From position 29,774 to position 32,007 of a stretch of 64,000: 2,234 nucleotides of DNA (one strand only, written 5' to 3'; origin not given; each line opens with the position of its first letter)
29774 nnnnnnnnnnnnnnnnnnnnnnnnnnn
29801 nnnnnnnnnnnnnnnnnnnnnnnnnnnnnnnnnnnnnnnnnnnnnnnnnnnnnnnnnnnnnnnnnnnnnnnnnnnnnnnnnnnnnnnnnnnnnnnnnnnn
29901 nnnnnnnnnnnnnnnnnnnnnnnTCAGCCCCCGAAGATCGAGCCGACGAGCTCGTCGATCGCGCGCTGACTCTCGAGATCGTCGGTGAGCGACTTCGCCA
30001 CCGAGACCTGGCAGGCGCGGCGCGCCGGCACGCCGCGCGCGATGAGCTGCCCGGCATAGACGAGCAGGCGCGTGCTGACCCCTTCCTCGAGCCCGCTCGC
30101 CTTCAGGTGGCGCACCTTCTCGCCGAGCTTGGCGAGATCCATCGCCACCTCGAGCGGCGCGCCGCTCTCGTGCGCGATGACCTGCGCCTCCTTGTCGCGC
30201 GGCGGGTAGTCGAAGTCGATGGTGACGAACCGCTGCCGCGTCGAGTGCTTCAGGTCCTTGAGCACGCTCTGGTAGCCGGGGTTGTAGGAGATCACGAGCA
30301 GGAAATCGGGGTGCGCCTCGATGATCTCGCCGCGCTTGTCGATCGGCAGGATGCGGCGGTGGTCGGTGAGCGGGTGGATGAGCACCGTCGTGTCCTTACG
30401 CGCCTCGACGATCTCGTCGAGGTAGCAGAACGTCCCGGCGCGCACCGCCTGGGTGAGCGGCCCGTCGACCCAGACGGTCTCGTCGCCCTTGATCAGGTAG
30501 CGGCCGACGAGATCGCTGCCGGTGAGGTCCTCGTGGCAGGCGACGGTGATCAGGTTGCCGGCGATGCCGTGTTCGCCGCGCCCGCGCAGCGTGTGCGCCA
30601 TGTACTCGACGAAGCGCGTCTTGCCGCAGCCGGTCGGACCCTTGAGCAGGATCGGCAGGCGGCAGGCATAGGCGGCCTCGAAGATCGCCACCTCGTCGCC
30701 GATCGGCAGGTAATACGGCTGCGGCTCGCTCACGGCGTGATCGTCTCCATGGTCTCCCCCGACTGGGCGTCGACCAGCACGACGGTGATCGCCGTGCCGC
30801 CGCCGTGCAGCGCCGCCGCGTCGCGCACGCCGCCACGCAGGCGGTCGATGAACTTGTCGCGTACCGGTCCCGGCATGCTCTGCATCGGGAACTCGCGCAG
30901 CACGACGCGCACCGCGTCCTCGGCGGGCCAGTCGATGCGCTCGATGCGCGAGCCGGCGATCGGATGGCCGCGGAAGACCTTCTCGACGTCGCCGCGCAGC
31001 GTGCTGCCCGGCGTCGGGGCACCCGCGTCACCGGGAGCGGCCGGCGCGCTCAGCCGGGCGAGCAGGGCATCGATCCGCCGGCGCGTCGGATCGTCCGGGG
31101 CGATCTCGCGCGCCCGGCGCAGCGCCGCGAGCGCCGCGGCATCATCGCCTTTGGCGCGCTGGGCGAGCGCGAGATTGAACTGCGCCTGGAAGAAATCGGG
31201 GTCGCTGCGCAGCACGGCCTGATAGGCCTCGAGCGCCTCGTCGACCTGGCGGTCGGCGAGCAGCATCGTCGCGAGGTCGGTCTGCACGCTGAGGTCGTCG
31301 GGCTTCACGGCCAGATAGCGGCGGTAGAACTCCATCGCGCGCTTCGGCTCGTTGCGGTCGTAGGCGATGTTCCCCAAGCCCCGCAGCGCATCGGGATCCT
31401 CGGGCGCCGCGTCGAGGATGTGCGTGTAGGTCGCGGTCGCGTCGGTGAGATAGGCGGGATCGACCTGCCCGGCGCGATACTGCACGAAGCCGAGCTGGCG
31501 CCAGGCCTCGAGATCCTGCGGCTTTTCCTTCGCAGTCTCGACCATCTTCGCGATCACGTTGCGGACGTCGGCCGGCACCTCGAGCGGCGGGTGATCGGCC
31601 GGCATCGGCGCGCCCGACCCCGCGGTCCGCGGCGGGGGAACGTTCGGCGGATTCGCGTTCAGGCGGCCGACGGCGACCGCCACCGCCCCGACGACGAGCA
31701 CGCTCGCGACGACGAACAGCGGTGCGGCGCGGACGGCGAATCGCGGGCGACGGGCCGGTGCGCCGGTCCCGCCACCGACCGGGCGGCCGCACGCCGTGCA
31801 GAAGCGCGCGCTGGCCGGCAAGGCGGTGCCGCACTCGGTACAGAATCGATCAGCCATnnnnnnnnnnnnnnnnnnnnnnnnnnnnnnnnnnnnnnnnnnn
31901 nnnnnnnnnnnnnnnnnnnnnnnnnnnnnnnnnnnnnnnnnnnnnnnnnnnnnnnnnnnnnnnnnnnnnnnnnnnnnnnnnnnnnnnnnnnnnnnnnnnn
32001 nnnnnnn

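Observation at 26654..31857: Orphan CbbQ/NorQ-type AAA+ ATPase with a giant CbbO/NorD-like vWA partner and a zinc-ribbon/TPR membrane protein, embedded upstream of priA-def-fmt-rsmB-rpe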

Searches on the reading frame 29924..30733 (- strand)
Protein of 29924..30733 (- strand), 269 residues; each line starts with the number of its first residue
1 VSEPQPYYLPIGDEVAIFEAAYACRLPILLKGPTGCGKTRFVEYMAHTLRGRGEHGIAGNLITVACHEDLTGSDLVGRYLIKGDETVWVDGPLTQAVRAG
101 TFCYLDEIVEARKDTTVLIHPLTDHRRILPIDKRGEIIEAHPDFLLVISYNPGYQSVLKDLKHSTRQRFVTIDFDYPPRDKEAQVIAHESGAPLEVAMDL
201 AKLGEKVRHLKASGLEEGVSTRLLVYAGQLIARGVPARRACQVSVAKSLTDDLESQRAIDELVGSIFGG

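Call 7: search_protein_families(library=pfam, proteins=[window:29924-30733:-], max_evalue=0.01)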
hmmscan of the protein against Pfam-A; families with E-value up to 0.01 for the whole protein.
window:29924-30733:- (269 aa): 3 families
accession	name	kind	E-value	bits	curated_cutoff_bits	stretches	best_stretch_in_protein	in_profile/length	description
PF07728.20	AAA_5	-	1.2e-30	106.8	22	1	27-169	1-139/139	AAA domain (dynein-related subfamily)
PF08406.16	CbbQ_C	-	5.8e-28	97.4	20.6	1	182-264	1-83/85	CbbQ/NirQ/NorQ C-terminal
PF00158.32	Sigma54_activat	-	0.0097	16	20.2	0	19-112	16-106/168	Sigma-54 interaction domain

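Call 8: search_protein_families(library=ncbifam, proteins=[window:29924-30733:-], max_evalue=0.01)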
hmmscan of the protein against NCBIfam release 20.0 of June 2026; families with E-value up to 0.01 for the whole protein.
window:29924-30733:- (269 aa): 4 families
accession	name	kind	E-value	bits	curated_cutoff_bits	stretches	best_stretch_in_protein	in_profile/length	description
TIGR02640.1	gas_vesic_GvpN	equivalog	1.5e-15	57.5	266.8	1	26-232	22-237/262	gas vesicle protein GvpN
NF038308.1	RNA_repair_RtcR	equivalog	0.00023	20.2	650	1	20-77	199-257/530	RNA repair transcriptional activator RtcR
TIGR02928.1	TIGR02928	subfamily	0.00087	18.2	181.3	1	28-80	43-96/366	orc1/cdc6 family replication initiation protein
NF047784.1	MadB_ATPase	equivalog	0.0039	16.4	475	0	18-52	26-59/298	MadB family AAA-type ATPase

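Call 9: find_encoding_contigs(protein=window:29924-30733:-, flank=10000, max_places=6)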
Protein window:29924-30733:- (269 aa): 1 contig read that carries it; 1 place shown.
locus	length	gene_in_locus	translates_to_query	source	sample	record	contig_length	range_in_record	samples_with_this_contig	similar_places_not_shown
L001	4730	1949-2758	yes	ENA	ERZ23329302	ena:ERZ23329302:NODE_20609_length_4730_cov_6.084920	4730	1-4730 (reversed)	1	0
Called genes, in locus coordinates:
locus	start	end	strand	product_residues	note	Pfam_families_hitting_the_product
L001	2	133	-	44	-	?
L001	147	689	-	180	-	PF27226:AF_1845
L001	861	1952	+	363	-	PF13428:TPR_14 (faint), PF14561:TPR_20 (faint), PF13371:TPR_9 (faint), PF13432:TPR_16 (weak), PF14559:TPR_19 (weak), PF23914:TPR_CcmH_CycH (weak), PF13432:TPR_16, PF14559:TPR_19 (weak), +9 more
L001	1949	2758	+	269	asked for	PF07728:AAA_5, PF08406:CbbQ_C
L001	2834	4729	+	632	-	?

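Call 12: search_solved_structures(query=window:29924-30733:-, max_evalue=0.001, show_alignments=1)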
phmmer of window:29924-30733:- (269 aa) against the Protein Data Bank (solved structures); distinct sequences matched with E-value up to 0.001: 9.
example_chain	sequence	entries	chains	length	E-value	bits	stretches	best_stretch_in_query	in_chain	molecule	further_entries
5c3c_A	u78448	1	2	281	9.1e-102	343.3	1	4-267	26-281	CbbQ/NirQ/NorQ domain protein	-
9qhd_A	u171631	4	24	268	1.2e-97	329.7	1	5-268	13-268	Nitric oxide reductase NorQ protein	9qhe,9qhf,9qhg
9qh4_A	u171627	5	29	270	1.5e-97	329.5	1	5-268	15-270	Protein NorQ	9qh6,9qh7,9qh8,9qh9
6l1q_C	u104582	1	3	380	5e-94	317.9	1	5-264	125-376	CbbQ protein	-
6i27_A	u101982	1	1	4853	3.4e-56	193.9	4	19-189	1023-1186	Midasin,Midasin,Midasin,Midasin,Midasin,Midasin,Midasin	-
6i26_A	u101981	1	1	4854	3.4e-56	193.9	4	19-189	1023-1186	Midasin,Midasin,Midasin,Midasin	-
6hyp_A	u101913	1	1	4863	3.4e-56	193.8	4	19-189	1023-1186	Midasin,Midasin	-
5jcs_s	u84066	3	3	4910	3.7e-56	193.7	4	19-189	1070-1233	Midasin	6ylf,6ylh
6or5_A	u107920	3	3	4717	5.9e-51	176.7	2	20-189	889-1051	Midasin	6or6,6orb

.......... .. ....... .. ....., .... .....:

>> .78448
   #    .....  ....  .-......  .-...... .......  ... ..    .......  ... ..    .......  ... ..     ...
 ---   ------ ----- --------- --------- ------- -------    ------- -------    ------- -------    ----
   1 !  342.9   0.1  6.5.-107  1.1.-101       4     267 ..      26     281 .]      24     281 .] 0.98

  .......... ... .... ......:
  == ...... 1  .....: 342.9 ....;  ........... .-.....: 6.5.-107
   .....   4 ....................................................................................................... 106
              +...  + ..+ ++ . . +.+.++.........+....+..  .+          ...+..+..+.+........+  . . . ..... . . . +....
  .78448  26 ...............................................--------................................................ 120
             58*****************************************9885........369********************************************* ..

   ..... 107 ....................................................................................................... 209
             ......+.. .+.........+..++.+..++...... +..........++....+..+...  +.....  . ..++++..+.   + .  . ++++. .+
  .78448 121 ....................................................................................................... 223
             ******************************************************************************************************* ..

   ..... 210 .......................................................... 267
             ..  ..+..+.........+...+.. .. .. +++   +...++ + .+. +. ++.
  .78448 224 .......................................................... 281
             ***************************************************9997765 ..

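Call 87: search_solved_structures(query=window:29924-30733:-, max_evalue=1e-60, show_alignments=4)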
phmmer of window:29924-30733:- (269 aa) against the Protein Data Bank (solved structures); distinct sequences matched with E-value up to 1e-60: 4.
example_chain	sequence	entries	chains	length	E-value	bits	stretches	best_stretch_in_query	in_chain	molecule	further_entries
5c3c_A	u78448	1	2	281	9.1e-102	343.3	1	4-267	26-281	CbbQ/NirQ/NorQ domain protein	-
9qhd_A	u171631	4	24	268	1.2e-97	329.7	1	5-268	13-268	Nitric oxide reductase NorQ protein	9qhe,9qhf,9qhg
9qh4_A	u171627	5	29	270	1.5e-97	329.5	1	5-268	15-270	Protein NorQ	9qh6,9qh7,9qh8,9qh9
6l1q_C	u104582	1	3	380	5e-94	317.9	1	5-264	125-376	CbbQ protein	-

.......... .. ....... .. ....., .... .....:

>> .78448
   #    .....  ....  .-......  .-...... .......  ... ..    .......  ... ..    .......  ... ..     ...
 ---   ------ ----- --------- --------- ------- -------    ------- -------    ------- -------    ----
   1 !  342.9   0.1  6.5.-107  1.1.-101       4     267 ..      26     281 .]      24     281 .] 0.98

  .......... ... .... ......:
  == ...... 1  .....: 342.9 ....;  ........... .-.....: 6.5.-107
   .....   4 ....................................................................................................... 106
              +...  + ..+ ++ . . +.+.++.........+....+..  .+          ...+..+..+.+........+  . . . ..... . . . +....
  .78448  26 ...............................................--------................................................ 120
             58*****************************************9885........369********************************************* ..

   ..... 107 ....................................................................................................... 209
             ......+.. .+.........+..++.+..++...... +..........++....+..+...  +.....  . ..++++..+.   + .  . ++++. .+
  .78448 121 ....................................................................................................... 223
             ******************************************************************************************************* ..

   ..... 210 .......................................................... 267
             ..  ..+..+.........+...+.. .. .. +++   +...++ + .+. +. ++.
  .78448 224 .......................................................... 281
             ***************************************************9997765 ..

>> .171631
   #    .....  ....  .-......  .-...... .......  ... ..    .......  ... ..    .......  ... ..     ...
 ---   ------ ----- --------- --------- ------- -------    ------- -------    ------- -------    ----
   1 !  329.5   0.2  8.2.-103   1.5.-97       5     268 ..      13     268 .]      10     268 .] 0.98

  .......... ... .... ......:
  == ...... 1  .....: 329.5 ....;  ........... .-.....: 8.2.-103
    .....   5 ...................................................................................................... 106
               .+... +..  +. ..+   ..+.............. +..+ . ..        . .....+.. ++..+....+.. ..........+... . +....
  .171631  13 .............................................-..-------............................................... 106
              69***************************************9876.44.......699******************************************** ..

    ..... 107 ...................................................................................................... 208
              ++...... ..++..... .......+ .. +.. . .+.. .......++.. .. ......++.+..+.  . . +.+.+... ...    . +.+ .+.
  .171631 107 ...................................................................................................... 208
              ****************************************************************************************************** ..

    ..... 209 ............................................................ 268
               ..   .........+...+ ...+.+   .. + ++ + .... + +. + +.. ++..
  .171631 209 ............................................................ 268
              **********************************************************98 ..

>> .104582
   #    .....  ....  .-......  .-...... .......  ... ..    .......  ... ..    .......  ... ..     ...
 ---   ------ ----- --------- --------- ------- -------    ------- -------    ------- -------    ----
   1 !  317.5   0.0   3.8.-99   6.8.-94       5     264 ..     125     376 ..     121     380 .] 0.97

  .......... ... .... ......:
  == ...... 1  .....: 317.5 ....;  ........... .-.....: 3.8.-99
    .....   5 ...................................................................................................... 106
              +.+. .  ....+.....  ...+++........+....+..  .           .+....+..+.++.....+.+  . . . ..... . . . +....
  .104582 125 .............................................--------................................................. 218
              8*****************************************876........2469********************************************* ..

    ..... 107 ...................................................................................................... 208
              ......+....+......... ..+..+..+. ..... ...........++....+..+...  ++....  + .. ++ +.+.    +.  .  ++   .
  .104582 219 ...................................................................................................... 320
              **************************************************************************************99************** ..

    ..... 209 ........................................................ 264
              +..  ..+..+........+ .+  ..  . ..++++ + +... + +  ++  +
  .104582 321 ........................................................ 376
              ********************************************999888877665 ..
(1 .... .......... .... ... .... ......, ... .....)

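Call 92: search_protein_families(library=padloc, proteins=[window:29924-30733:-], max_evalue=0.01)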
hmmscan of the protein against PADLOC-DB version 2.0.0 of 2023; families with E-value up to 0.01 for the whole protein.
window:29924-30733:- (269 aa): 5 families
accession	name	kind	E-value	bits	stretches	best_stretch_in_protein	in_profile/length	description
PDLC01993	RtcR--CARF_AAA_HTH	-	8.3e-07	25.8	1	20-147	199-323/523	-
PDLC01994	RtcR_PspF1--CARF_AAA_HTH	-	0.00099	16.3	1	25-151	181-299/468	-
PDLC04140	mad8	-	0.0024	15.5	1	28-70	30-69/314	mads_8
PDLC02196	IetA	-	0.0066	13.9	0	24-49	121-146/374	-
PDLC03866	LmuB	-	0.0088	12.3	0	151-205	485-538/641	-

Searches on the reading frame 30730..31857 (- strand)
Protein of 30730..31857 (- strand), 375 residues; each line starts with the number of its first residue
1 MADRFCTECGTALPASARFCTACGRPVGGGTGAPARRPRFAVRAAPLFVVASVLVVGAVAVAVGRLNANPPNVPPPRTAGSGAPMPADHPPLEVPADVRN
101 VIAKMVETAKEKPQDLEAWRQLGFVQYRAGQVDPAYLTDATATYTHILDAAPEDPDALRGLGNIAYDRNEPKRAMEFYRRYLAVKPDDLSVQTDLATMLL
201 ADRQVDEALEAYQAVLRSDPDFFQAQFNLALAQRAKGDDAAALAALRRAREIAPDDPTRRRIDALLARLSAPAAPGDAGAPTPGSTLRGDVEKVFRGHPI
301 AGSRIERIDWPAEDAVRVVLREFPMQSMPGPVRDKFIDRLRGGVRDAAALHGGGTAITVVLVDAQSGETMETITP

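Call 7: search_protein_families(library=pfam, proteins=[window:30730-31857:-], max_evalue=0.01)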
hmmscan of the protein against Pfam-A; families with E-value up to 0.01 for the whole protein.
window:30730-31857:- (375 aa): 24 families
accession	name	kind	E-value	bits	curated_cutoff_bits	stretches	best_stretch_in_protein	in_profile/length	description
PF13432.12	TPR_16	-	1.1e-18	67.8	32.7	2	194-257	2-65/65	Tetratricopeptide repeat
PF14559.12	TPR_19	-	1.1e-15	58.2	25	2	199-268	1-67/68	Tetratricopeptide repeat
PF07719.23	TPR_2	-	1.1e-14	53.7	27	2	224-256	2-34/34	Tetratricopeptide repeat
PF00515.34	TPR_1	-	6.3e-14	51.5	27.8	2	155-188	1-34/34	Tetratricopeptide repeat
PF13428.12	TPR_14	-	1.5e-11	44.2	23.5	2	155-197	1-43/44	Tetratricopeptide repeat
PF13431.12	TPR_17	-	3.4e-11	42.9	24.4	0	211-243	1-33/34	Tetratricopeptide repeat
PF13414.12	TPR_11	-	3.7e-11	43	26.8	1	204-237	9-42/42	TPR repeat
PF13371.12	TPR_9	-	3.6e-10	40.1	35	2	200-267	6-73/73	Tetratricopeptide repeat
PF24575.1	TPR_Slam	-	2.4e-08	34.7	35.2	1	162-208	54-100/104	Surface lipoprotein assembly modifier, N-terminal TPR repeats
PF23914.1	TPR_CcmH_CycH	-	3.2e-08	34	42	1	148-259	43-157/158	Cytochrome c-type biogenesis protein H TPR domain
PF13181.12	TPR_8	-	5.7e-08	32.8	25.7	0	224-256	2-34/34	Tetratricopeptide repeat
PF13174.12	TPR_6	-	5.8e-08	33.3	26.3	1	224-255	1-32/33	Tetratricopeptide repeat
PF13240.11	Zn_Ribbon_1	-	6.4e-08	32.6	25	1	5-27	1-23/23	zinc-ribbon domain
PF13176.12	TPR_7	-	1e-07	31.9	27.9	0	157-189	1-33/36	Tetratricopeptide repeat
PF13424.12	TPR_12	-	2.9e-07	31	30.1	1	192-254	6-76/77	Tetratricopeptide repeat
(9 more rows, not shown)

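Call 8: search_protein_families(library=ncbifam, proteins=[window:30730-31857:-], max_evalue=0.01)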
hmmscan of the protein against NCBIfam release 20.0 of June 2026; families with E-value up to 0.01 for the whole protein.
window:30730-31857:- (375 aa): 17 families
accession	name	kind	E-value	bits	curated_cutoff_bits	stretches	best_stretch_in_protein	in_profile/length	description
TIGR02917.1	PEP_TPR_lipo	equivalog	6.1e-15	54.2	312.2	1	137-257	719-837/899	XrtA/PEP-CTERM system TPR-repeat protein PrsT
NF040959.1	MamA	equivalog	9.9e-12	44.7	200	1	146-257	62-173/204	magnetosome protein MamA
NF033762.1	social_mot_Tgl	equivalog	6.9e-11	42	225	1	106-254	22-167/252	social motility TPR repeat lipoprotein Tgl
NF033920.0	C39_PA2778_fam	equivalog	3.3e-10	39.8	150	2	186-254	187-255/255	PA2778 family cysteine peptidase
TIGR03939.1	PGA_TPR_OMP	equivalog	1.9e-08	33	366.65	2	137-201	411-475/800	poly-beta-1,6 N-acetyl-D-glucosamine export porin PgaA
NF033758.1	gliding_GltE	equivalog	7.8e-08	31.7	225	2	200-262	95-159/411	adventurous gliding motility TPR repeat lipoprotein GltE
TIGR02521.1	type_IV_pilW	equivalog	8.8e-08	32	154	1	113-186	132-200/234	type IV pilus biogenesis/stability protein PilW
NF052415.1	T3SS_chap_SctY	equivalog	9.9e-07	29.3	70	1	152-248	3-102/106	type III secretion apparatus assembly chaperone SctY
TIGR02552.1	LcrH_SycD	equivalog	3.6e-06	26.7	104.8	1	142-265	5-132/136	SycD/LcrH family type III secretion system chaperone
NF040586.1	FxSxx_TPR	equivalog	7.3e-06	24.7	300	1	114-251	554-710/830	FxSxx-COOH system tetratricopeptide repeat protein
NF053607.1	CHU_0125_OmpA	equivalog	6.7e-05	21.6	620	1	162-269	26-133/639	CHU_0125 family OmpA-like outer membrane integrity protein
NF008520.0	PRK11447.1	equivalog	0.00014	19.8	858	1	183-267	597-682/1157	cellulose synthase complex outer membrane protein BcsC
NF045510.1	4Cys_prefix_kin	domain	0.00032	20.9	24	0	14-26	13-25/26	4-Cys prefix domain-containing protein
NF008757.0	PRK11788.1-5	equivalog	0.00093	18.4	363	1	139-254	125-245/388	lipopolysaccharide assembly protein LapB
TIGR04510.1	mod_pep_cyc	subfamily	0.0023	16.5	400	1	167-270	479-583/814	putative peptide modification system cyclase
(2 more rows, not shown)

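Call 92: search_protein_families(library=padloc, proteins=[window:30730-31857:-], max_evalue=0.01)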
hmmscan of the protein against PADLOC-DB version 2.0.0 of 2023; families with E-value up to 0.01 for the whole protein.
window:30730-31857:- (375 aa): 0 families
